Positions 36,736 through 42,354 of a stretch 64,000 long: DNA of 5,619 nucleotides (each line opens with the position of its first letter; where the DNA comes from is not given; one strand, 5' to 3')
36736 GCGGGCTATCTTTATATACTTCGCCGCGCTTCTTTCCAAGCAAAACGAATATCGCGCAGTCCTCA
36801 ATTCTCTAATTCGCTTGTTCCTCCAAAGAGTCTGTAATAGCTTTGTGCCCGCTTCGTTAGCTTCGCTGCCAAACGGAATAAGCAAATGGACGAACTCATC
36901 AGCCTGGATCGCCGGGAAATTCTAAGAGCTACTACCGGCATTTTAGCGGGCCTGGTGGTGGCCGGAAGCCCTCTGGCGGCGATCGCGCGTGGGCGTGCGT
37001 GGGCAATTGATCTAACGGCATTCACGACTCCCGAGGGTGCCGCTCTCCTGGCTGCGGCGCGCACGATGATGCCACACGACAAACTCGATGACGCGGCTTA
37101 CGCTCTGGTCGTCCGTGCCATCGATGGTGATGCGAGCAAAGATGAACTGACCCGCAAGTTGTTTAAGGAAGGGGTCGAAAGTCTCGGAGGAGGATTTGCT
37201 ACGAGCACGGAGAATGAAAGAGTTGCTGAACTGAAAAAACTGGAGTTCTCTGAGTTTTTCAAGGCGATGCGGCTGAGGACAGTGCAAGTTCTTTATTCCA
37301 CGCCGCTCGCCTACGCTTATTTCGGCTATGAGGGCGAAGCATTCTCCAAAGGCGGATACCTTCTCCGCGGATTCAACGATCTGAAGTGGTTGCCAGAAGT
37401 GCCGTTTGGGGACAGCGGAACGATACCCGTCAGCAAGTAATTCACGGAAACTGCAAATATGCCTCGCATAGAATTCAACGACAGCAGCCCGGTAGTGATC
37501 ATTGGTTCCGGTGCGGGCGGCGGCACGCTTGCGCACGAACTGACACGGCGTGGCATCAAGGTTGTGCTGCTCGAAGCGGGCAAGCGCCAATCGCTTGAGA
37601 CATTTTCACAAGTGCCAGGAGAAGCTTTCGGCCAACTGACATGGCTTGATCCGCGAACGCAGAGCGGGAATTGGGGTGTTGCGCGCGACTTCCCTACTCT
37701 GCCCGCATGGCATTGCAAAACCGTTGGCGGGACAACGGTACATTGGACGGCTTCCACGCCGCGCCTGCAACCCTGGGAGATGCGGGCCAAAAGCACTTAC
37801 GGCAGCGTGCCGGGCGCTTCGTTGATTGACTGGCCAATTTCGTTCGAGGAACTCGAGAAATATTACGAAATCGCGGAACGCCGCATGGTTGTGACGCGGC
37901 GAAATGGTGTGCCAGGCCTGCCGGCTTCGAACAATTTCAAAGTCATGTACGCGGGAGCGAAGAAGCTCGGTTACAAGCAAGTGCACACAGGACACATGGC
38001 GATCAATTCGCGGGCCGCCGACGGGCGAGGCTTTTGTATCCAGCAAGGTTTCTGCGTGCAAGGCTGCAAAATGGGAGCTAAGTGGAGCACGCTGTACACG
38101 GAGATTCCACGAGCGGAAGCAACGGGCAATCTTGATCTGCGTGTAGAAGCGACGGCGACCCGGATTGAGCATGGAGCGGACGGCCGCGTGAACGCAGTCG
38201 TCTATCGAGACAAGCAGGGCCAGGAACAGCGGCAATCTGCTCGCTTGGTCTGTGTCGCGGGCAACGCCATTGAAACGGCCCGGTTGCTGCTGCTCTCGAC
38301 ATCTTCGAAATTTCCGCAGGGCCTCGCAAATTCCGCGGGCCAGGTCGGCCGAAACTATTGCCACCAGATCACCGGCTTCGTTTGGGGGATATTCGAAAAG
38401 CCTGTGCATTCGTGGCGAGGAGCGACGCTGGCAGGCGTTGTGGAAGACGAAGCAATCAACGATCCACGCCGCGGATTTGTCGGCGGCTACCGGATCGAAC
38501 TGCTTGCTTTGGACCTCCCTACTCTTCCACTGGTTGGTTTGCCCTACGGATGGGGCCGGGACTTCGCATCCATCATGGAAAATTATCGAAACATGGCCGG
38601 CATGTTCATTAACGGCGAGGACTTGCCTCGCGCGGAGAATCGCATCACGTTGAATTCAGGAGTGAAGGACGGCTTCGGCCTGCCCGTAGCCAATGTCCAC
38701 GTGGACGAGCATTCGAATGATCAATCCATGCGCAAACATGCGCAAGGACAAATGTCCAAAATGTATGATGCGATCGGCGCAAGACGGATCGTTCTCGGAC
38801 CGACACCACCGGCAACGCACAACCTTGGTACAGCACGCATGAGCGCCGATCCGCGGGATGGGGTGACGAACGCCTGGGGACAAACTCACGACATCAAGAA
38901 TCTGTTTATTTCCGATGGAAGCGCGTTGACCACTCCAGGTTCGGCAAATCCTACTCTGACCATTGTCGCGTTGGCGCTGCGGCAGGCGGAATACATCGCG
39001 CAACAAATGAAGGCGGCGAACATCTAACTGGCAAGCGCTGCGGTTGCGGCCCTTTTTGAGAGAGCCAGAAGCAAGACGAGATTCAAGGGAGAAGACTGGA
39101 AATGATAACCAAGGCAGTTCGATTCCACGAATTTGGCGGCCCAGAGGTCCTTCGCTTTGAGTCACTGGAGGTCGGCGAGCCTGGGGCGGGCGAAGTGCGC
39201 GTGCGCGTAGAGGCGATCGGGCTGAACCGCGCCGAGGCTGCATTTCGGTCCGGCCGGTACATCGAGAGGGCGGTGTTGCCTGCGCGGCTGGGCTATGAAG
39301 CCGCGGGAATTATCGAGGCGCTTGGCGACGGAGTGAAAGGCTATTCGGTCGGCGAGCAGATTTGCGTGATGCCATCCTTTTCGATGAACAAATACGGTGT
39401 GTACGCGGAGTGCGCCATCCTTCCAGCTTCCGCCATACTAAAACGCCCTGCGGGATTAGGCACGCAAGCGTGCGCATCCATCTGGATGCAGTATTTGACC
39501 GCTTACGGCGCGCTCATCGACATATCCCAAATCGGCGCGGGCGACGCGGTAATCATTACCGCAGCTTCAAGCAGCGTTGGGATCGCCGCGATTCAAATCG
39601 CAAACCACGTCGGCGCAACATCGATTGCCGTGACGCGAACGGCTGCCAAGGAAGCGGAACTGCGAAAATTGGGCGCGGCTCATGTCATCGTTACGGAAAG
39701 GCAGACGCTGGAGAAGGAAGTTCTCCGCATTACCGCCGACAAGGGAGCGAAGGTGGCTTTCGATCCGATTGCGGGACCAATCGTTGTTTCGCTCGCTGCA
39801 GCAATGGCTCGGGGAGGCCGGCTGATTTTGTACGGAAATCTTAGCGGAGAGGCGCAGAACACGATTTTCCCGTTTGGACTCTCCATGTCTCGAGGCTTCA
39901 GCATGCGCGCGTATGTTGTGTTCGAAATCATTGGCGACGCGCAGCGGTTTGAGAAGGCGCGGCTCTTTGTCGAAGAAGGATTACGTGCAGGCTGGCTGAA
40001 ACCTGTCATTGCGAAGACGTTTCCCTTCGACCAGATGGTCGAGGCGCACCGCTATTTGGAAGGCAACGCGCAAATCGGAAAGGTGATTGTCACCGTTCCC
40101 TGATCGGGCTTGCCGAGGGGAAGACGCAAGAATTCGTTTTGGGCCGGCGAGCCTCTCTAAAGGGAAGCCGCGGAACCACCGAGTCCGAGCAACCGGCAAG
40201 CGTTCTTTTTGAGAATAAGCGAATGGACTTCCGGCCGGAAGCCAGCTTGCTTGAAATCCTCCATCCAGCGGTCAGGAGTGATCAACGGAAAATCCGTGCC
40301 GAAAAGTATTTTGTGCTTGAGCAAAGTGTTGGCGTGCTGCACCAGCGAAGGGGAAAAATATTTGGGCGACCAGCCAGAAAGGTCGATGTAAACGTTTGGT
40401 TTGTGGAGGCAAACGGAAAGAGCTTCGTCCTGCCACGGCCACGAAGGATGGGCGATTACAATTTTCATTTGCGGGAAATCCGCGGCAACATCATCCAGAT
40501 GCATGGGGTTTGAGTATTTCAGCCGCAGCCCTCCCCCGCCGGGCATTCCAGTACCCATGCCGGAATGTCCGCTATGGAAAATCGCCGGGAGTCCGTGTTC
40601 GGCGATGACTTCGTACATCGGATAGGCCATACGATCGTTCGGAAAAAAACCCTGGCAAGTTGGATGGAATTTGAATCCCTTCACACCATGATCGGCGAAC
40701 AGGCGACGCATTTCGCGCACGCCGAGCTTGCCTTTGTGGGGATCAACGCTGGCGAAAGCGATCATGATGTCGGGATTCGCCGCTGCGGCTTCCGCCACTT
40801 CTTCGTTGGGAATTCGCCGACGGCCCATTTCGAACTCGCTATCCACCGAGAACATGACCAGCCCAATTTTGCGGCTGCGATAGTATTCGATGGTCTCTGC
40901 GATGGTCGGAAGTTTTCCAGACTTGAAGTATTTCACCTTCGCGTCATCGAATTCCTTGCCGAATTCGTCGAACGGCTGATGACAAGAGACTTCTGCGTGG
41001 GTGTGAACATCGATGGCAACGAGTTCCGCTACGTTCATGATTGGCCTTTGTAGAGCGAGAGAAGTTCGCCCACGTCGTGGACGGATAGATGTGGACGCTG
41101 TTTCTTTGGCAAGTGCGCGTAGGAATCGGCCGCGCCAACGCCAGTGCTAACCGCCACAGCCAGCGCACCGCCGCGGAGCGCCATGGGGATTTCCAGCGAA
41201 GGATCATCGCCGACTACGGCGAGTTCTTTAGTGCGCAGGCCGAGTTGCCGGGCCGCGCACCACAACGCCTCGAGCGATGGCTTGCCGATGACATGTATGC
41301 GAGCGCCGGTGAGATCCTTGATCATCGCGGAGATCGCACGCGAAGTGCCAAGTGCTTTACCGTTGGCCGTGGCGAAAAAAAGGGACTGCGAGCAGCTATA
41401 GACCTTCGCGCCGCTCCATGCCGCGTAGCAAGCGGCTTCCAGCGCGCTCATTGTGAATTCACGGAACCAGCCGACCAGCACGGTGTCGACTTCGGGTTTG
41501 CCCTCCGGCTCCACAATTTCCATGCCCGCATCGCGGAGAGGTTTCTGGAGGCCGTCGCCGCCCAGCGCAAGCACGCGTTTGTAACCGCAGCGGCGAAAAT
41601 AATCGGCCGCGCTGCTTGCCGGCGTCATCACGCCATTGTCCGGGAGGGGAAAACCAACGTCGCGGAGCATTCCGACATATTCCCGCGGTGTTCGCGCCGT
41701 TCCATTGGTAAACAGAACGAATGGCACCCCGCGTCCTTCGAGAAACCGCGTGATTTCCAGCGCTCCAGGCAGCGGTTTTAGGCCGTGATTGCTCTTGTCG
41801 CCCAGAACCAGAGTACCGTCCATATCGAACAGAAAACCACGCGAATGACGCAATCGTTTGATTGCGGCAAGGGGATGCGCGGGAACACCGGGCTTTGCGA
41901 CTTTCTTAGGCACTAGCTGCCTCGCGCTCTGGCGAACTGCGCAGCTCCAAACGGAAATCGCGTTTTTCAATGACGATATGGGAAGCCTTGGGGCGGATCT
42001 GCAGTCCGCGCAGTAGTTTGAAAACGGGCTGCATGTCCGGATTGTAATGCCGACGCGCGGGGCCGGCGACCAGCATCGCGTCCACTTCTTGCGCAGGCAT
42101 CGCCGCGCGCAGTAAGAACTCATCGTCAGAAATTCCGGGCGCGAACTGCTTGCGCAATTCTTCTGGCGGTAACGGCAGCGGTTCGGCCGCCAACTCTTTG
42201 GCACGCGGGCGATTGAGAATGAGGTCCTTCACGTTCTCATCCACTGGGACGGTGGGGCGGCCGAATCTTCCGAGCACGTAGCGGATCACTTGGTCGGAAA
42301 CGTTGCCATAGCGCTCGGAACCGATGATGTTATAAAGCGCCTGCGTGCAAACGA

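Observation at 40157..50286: Complete phosphorylate-carboxylate-cleave operon for hydroxyacetophenones (Hpe/Acv-like) in a new lineage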

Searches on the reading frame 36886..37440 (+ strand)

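Call 11: search_protein_families(library=pfam, proteins=[window:36886-37440:+])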
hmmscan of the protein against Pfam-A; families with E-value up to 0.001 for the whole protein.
window:36886-37440:+ (184 aa): 0 families

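Call 68: search_protein_families(library=pfam, proteins=[window:36886-37440:+])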
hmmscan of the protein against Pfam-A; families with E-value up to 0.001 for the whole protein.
window:36886-37440:+ (184 aa): 0 families

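Call 97: search_protein_families(library=pfam, proteins=[window:36886-37440:+], max_evalue=5)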
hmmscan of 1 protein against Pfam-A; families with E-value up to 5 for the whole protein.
window:36886-37440:+ (184 aa): 1 family
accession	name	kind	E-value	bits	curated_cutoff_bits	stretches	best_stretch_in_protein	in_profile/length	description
PF13618.11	Gluconate_2-dh3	-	0.042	14.6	23.4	1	52-143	5-128/135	Gluconate 2-dehydrogenase subunit 3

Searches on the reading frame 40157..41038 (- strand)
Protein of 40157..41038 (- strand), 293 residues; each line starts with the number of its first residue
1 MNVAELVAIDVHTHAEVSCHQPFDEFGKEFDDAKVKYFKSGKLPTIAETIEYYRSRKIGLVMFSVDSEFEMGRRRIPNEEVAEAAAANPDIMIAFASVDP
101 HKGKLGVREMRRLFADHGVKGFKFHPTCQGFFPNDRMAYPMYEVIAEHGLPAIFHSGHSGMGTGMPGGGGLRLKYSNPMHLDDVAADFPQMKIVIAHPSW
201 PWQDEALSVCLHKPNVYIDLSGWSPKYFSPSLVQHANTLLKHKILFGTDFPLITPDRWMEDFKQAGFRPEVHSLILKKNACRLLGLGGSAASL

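Call 4: search_protein_families(library=pfam, proteins=[window:40157-41038:-])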
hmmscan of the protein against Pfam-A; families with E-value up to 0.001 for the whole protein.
window:40157-41038:- (293 aa): 1 family
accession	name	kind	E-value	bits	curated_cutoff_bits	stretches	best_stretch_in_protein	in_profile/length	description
PF04909.20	Amidohydro_2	-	1.4e-50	173.2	26.4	1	9-286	1-289/289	Amidohydrolase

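Call 5: search_protein_families(library=ncbifam, proteins=[window:40157-41038:-])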
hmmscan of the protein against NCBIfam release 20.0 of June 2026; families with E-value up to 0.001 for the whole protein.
window:40157-41038:- (293 aa): 0 families

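Call 16: search_solved_structures(query=window:40157-41038:-, max_evalue=0.001)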
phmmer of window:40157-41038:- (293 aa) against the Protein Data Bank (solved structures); distinct sequences matched with E-value up to 0.001: 1.
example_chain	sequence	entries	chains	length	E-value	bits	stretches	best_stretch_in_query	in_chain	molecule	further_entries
3irs_A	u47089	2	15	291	7.9e-25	91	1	76-288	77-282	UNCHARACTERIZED PROTEIN BB4693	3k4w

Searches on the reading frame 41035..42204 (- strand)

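Call 4: search_protein_families(library=pfam, proteins=[window:41035-42204:-])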
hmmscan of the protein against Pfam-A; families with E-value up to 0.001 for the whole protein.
window:41035-42204:- (389 aa): 3 families
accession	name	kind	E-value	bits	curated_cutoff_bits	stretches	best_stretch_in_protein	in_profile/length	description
PF13344.12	Hydrolase_6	-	7.5e-23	80.9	27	1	124-229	1-101/101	Haloacid dehalogenase-like hydrolase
PF13242.12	Hydrolase_like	-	2.3e-09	37.5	22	1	305-381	1-75/75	HAD-hyrolase-like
PF00702.32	Hydrolase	-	4.9e-09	37.3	26.4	0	266-346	115-191/191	haloacid dehalogenase-like hydrolase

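Call 5: search_protein_families(library=ncbifam, proteins=[window:41035-42204:-])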
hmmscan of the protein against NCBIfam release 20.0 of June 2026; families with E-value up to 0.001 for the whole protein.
window:41035-42204:- (389 aa): 9 families
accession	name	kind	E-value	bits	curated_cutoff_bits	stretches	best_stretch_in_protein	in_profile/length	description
NF053752.1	TK1734_fam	exception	3.4e-26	92.1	475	1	123-383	2-257/260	2-phosphoglycolate phosphatase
TIGR01457.1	HAD-SF-IIA-hyp2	hypoth_equivalog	6.2e-25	88.1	247.65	1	122-367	2-237/249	TIGR01457 family HAD-type hydrolase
TIGR01460.1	HAD-SF-IIA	subfamily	1e-24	87.7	100.15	1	124-355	1-246/246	HAD-IIA family hydrolase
TIGR01452.1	PGP_euk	subfamily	7.8e-18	64.9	201.95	1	123-359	4-253/279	phosphoglycolate/pyridoxal phosphate family phosphatase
NF007762.0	PRK10444.1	equivalog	2.2e-16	60.2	368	1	126-367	8-235/250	HAD-IIA family hydrolase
TIGR01458.1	HAD-SF-IIA-hyp3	hypoth_equivalog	5.4e-15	55.4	175.95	1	122-362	2-233/257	TIGR01458 family HAD-type hydrolase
NF008610.0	PRK11587.1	equivalog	6.7e-07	28.9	282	0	306-355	136-184/219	sugar phosphatase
TIGR01662.1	HAD-SF-IIIA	subfamily_domain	1.5e-05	25.1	44.6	0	123-169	2-51/141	HAD-IIIA family hydrolase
TIGR01668.1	YqeG_hyp_ppase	hypoth_equivalog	0.00057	19.4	89.1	0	290-366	73-149/170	YqeG family HAD IIIA-type phosphatase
